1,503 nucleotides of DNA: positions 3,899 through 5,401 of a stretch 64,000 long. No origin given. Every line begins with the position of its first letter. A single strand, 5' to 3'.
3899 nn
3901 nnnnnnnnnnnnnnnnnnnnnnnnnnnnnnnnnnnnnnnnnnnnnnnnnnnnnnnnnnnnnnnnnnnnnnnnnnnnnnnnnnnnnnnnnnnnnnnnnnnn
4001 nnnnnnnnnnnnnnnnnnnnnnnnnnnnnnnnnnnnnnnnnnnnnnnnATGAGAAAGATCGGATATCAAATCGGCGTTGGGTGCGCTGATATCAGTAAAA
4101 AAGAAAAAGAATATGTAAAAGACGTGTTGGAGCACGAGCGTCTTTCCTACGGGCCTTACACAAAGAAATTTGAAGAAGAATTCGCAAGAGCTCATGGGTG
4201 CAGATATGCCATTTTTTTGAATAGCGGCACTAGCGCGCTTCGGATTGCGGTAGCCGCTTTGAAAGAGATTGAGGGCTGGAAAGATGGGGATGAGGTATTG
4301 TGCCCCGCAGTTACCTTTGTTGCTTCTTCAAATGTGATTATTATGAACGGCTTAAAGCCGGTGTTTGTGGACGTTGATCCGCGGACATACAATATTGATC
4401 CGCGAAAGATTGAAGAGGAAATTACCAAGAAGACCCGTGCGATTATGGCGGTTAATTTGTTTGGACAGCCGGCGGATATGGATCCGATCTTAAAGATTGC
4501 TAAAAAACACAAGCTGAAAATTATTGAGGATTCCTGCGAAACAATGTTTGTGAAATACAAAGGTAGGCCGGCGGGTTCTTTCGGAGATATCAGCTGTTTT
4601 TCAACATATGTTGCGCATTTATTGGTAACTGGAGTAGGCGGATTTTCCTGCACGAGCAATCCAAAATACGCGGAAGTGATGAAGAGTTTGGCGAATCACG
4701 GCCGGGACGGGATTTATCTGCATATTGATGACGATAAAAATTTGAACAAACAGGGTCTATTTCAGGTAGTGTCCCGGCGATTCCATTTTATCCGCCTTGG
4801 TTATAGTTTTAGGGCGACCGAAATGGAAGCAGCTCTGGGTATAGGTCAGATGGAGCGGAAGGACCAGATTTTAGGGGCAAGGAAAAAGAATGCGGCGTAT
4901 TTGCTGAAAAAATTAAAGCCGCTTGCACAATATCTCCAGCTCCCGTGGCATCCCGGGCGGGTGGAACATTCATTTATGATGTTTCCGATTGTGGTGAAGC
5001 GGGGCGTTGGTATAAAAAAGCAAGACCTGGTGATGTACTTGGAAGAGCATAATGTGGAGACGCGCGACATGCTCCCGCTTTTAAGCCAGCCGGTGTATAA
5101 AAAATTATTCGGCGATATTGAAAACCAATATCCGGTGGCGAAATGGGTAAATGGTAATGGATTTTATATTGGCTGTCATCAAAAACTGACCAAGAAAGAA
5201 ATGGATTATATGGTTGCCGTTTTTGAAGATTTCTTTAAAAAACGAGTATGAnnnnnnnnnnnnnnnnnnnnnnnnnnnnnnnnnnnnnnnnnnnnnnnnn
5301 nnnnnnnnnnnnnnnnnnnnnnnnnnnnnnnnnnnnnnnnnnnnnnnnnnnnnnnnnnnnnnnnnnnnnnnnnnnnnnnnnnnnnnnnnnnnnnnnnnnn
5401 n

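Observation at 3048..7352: gmd plus a ColD-like His-for-Lys PLP dehydratase: a candidate GDP-3,6-dideoxyhexose (colitose-type) branch without an obvious ColC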

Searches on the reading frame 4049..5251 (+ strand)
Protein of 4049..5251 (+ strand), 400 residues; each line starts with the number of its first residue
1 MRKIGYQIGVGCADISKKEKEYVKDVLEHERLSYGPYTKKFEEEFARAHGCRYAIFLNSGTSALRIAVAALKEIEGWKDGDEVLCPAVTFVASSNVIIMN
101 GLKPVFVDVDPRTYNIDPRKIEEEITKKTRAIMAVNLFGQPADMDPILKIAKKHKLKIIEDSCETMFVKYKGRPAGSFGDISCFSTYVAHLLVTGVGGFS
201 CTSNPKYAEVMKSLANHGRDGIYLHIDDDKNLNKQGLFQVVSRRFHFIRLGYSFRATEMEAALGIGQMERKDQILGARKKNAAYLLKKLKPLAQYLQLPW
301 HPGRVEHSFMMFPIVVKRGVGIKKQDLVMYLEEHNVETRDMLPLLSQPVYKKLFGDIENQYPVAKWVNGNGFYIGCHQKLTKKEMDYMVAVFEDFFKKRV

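Call 3: search_protein_families(library=pfam, proteins=[window:4049-5251:+])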
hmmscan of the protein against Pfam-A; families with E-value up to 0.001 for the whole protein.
window:4049-5251:+ (400 aa): 5 families
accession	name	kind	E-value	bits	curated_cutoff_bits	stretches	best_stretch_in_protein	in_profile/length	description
PF01041.23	DegT_DnrJ_EryC1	-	3.2e-95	319.8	19.8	1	14-391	2-358/360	DegT/DnrJ/EryC1/StrS aminotransferase family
PF01212.27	Beta_elim_lyase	-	1.3e-07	31.7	27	1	28-292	24-268/288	Beta-eliminating lyase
PF00155.27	Aminotran_1_2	-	2.1e-07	30.9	19.7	1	20-138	27-156/361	Aminotransferase class I and II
PF01053.26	Cys_Met_Meta_PP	-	1.3e-05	24.4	27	1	35-163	51-175/381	Cys/Met metabolism PLP-dependent enzyme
PF00266.25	Aminotran_5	-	0.00018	21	21.5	0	54-165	64-179/371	Aminotransferase class-V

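Call 4: search_protein_families(library=ncbifam, proteins=[window:4049-5251:+], max_evalue=0.001)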
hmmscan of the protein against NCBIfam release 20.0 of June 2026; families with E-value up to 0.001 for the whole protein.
window:4049-5251:+ (400 aa): 23 families
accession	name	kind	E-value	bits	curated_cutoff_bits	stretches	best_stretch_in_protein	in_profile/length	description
NF011936.0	PRK15407.1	equivalog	2e-76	257.5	423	1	17-398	46-438/440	lipopolysaccharide biosynthesis protein RfbH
TIGR03588.1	PseC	equivalog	1.6e-70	237.9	423.5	1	11-393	5-377/380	UDP-4-amino-4,6-dideoxy-N-acetyl-beta-L-altrosamine transaminase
NF008687.0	PRK11706.1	equivalog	8.3e-58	195.9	375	1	14-396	8-374/375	dTDP-4-amino-4,6-dideoxygalactose transaminase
TIGR04181.1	NHT_00031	hypoth_equivalog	8.5e-56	189.4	420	1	14-354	7-339/359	LegC family aminotransferase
TIGR02379.1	ECA_wecE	subfamily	6e-49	166.8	434.85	1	17-395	11-374/376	dTDP-4-amino-4,6-dideoxy-D-glucose transaminase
NF008658.2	PRK11658.1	equivalog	5.4e-48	163.5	631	1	15-338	12-320/379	UDP-4-amino-4-deoxy-L-arabinose aminotransferase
TIGR04427.1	PLP_DesI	equivalog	3.6e-37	128.4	650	1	24-222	39-232/390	dTDP-4-dehydro-6-deoxyglucose aminotransferase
NF005817.0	PRK07683.1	equivalog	1.1e-07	30.9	575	1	77-134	110-167/387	aminotransferase A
NF041364.1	GntC_guanitoxin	equivalog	5.7e-07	28.8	415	1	78-162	82-174/356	guanitoxin biosynthesis PLP-dependent (S)-gamma-hydroxy-L-arginine cyclodehydratase GntC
NF005816.0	PRK07682.1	equivalog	6.5e-07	28.3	620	1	56-162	94-203/390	aminotransferase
NF004770.0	PRK06108.1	subfamily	3.8e-06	26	422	1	52-181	97-229/396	pyridoxal phosphate-dependent aminotransferase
NF004621.0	PRK05957.1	equivalog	1.1e-05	24.4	498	1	78-136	111-168/389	pyridoxal phosphate-dependent aminotransferase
NF006488.0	PRK08912.1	equivalog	4.4e-05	22.6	498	1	77-165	108-190/387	aminotransferase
NF004975.0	PRK06348.1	equivalog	5.3e-05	22.4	549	1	78-167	111-207/384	pyridoxal phosphate-dependent aminotransferase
TIGR01326.1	OAH_OAS_sulfhy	subfamily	5.5e-05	22.1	495.1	1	36-175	57-190/418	O-acetylhomoserine aminocarboxypropyltransferase/cysteine synthase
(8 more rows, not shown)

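Call 5: search_solved_structures(query=window:4049-5251:+, show_alignments=3)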
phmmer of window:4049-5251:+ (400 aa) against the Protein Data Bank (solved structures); distinct sequences matched with E-value up to 0.001: 59.
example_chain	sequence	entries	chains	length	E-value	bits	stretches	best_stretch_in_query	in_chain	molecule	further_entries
3bn1_A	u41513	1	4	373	3.3e-58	201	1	8-393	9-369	Perosamine synthetase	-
3dr7_A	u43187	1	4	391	4.1e-58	200.8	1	8-393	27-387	Putative perosamine synthetase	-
3dr4_A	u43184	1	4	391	5.5e-58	200.3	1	8-393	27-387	Putative perosamine synthetase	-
3bcx_A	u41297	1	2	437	6.8e-57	196.7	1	30-396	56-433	CDP-6-deoxy-L-threo-D-glycero-4-hexulose-3-dehydrase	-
3bb8_A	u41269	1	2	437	1.2e-55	192.7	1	30-396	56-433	CDP-4-keto-6-deoxy-D-glucose-3-dehydrase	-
7b0m_AAA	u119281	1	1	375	2e-55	191.9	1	14-222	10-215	Sugar aminotransferase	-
2gms_A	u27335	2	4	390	2.2e-52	181.9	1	19-391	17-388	Putative pyridoxamine 5-phosphate-dependent dehydrase, Wbdk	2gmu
3b8x_A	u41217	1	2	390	2e-51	178.7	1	19-391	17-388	Pyridoxamine 5-phosphate-dependent dehydrase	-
2r0t_A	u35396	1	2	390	3.6e-51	177.9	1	19-391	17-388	Pyridoxamine 5-phosphate-dependent dehydrase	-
3gr9_A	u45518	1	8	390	8.6e-51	176.6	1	19-391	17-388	ColD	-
7b0d_A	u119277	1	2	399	5e-45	157.7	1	18-225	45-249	Glutamine--scyllo-inositol transaminase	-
3frk_A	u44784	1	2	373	4.4e-43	151.3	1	27-230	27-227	QdtB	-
3nys_A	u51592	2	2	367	5.8e-40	141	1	20-227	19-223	Aminotransferase WbpE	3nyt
3nu7_A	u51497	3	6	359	7.5e-40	140.6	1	20-227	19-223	Aminotransferase WbpE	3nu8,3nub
3nyu_A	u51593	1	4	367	8.1e-40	140.5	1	20-227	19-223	Aminotransferase WbpE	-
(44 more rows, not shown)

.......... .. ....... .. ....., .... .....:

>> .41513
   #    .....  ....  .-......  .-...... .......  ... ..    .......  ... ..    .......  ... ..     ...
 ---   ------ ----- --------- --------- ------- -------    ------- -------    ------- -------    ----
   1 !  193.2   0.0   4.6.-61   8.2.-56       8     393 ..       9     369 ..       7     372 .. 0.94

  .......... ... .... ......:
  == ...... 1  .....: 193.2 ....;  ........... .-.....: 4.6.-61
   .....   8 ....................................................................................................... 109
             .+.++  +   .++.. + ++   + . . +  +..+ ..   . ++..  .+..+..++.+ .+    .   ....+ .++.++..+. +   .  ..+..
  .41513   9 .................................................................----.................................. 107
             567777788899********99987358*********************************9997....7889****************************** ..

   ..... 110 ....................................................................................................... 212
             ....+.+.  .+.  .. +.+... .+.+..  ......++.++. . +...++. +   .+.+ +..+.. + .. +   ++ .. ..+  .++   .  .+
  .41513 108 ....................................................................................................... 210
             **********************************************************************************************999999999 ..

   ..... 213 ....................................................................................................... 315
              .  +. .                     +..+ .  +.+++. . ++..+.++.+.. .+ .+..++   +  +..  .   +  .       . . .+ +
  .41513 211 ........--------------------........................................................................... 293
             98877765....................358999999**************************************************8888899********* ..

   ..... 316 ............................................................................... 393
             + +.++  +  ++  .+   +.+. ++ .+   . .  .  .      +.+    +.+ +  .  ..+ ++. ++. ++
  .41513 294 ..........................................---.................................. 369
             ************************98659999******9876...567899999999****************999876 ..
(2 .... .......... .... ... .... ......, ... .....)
